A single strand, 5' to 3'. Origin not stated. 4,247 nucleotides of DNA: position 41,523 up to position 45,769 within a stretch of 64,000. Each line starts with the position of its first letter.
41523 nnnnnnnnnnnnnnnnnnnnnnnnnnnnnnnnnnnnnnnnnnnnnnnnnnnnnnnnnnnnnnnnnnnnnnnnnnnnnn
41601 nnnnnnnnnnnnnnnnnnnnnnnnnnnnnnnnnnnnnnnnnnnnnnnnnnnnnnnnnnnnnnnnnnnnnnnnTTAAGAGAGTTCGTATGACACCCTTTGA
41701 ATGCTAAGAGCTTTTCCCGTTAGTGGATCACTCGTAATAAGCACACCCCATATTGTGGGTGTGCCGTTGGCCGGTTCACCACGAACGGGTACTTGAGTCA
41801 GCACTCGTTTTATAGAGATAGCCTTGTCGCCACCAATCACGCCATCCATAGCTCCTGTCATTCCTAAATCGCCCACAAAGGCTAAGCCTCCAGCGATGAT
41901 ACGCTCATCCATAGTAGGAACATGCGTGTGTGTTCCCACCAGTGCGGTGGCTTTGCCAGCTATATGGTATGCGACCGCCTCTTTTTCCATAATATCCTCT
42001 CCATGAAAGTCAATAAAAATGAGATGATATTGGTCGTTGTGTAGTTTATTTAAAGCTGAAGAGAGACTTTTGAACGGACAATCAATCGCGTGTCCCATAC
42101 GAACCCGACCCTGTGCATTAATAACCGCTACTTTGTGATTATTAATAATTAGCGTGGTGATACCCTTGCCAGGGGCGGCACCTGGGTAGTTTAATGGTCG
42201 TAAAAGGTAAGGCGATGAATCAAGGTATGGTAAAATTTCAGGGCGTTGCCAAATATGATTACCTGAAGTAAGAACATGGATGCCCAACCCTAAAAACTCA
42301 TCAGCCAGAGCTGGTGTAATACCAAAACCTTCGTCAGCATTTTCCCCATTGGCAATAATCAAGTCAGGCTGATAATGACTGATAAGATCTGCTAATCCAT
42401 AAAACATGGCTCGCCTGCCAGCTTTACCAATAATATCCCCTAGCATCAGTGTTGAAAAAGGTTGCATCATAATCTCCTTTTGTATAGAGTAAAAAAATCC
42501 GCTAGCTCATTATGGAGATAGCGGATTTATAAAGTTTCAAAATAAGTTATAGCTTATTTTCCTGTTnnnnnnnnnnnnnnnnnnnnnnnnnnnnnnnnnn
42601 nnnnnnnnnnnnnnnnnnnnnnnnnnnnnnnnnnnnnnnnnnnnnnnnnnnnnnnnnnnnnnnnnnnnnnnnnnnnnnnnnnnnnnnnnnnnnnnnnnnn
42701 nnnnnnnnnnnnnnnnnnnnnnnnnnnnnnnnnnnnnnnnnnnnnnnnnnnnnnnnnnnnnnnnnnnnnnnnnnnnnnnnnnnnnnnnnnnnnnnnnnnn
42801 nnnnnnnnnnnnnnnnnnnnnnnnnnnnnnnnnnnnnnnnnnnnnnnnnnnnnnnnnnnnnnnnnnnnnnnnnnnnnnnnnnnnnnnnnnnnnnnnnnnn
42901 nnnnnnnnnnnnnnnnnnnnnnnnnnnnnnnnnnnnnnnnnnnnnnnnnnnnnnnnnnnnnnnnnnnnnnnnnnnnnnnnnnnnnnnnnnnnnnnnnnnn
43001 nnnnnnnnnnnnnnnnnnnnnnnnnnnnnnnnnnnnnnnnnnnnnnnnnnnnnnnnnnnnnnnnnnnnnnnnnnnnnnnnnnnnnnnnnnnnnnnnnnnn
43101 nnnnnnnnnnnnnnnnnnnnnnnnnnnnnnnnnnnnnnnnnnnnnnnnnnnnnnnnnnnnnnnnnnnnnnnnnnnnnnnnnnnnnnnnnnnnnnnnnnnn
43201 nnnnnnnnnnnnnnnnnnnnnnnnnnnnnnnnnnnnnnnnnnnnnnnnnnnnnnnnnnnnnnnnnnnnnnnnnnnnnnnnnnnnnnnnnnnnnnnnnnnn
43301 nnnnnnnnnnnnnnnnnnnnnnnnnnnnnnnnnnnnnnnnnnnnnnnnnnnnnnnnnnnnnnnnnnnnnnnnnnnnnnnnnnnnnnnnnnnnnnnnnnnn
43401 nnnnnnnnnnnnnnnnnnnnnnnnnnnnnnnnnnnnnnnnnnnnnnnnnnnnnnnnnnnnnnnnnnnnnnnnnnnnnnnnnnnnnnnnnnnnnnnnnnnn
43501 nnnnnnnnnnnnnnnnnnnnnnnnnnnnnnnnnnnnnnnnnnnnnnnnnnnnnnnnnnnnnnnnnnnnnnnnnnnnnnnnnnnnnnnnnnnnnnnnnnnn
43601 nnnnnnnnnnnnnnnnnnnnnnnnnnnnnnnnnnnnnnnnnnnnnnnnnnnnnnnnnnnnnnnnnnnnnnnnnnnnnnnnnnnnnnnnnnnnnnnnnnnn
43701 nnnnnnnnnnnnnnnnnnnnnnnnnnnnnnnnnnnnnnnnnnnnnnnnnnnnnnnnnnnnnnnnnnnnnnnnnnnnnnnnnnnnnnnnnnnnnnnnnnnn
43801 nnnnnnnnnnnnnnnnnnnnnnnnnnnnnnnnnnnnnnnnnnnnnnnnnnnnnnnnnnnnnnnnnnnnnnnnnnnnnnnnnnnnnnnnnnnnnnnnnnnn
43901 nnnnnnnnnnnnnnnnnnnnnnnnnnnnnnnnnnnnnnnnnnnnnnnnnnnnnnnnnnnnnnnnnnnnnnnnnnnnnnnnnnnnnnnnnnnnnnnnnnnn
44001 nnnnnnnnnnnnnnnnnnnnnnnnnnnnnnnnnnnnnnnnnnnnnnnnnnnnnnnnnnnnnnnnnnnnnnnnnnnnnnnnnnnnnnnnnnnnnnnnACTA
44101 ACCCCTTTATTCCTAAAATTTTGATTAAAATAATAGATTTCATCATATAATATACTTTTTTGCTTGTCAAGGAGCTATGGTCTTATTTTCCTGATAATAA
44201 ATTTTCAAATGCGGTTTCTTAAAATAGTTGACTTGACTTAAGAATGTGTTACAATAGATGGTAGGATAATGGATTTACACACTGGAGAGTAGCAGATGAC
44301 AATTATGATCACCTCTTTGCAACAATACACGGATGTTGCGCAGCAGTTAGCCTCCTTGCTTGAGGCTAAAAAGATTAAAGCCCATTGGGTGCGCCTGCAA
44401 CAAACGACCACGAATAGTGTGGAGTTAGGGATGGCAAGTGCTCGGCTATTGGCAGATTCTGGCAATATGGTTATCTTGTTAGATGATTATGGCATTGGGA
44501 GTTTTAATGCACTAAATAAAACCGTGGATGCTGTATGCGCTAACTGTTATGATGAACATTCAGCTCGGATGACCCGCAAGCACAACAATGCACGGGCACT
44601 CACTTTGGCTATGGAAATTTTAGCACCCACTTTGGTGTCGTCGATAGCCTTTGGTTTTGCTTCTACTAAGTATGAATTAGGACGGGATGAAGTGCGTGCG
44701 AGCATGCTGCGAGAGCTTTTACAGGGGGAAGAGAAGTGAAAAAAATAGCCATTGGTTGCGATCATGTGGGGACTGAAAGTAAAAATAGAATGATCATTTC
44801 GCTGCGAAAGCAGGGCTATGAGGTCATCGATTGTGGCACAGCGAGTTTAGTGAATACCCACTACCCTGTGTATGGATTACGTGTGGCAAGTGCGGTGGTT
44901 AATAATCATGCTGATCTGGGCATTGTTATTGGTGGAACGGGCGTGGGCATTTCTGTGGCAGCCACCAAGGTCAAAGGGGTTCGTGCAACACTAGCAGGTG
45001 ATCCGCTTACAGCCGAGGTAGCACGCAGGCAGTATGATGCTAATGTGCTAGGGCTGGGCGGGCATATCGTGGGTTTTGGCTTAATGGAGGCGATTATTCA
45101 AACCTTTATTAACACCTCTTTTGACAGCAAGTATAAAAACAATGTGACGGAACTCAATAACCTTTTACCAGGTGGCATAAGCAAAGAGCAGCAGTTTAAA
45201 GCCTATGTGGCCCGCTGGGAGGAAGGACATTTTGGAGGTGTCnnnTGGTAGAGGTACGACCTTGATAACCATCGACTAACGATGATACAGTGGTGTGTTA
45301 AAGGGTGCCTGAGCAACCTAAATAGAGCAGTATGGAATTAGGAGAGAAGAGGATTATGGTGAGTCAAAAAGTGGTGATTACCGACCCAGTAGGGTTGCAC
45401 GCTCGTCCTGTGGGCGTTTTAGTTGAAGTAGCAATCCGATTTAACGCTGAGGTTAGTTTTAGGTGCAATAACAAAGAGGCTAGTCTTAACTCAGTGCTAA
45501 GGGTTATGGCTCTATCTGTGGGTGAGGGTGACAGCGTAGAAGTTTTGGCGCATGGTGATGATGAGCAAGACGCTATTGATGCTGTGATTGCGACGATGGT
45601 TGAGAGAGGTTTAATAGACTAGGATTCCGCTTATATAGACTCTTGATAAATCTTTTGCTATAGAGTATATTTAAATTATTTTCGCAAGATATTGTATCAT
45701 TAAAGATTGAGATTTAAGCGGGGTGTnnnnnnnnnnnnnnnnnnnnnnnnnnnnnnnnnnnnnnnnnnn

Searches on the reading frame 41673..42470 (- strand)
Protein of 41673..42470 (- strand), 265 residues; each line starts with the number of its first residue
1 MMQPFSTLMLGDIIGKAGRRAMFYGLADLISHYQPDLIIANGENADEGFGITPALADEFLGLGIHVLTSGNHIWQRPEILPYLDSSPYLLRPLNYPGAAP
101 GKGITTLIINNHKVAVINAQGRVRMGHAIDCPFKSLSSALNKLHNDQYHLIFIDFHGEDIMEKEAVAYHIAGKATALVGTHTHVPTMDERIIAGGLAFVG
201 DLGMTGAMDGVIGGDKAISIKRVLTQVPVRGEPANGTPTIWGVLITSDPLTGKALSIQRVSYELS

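Call 6: search_protein_families(library=pfam, proteins=[window:41673-42470:-])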
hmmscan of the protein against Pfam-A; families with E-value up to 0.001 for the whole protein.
window:41673-42470:- (265 aa): 2 families
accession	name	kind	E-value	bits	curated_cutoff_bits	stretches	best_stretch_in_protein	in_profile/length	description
PF13277.11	YmdB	-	2.2e-86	289.7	27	1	8-260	1-253/253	YmdB-like protein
PF00149.33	Metallophos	-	5.3e-06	27.4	21.5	1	8-185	4-191/191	Calcineurin-like phosphoesterase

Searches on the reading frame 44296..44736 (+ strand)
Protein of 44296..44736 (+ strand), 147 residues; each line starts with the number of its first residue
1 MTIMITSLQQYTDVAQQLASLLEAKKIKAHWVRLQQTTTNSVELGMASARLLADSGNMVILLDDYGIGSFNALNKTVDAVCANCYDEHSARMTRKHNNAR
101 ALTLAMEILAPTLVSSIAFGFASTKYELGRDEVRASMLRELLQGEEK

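Call 6: search_protein_families(library=pfam, proteins=[window:44296-44736:+])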
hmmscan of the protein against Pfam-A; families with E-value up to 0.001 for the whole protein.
window:44296-44736:+ (147 aa): 1 family
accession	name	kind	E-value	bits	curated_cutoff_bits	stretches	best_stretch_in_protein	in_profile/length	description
PF02502.23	LacAB_rpiB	-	3.1e-19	69.7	24.7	1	3-137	1-137/138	Ribose/Galactose Isomerase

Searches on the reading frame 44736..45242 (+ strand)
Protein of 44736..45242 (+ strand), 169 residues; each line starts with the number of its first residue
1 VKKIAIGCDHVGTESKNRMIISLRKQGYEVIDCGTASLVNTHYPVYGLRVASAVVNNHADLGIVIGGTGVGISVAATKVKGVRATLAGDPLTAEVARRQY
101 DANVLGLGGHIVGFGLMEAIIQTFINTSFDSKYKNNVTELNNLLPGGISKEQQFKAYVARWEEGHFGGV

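Call 6: search_protein_families(library=pfam, proteins=[window:44736-45242:+])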
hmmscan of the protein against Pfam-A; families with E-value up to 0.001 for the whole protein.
window:44736-45242:+ (169 aa): 1 family
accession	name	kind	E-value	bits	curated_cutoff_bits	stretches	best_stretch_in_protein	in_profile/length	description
PF02502.23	LacAB_rpiB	-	5.2e-42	143.5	24.7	1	4-133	1-130/138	Ribose/Galactose Isomerase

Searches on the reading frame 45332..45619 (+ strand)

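Call 6: search_protein_families(library=pfam, proteins=[window:45332-45619:+])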
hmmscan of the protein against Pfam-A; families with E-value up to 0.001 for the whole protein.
window:45332-45619:+ (96 aa): 1 family
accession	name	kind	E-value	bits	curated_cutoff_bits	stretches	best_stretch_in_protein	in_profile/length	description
PF00381.24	PTS-HPr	-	1.2e-23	83.4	23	1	10-88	1-78/81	PTS HPr component phosphorylation site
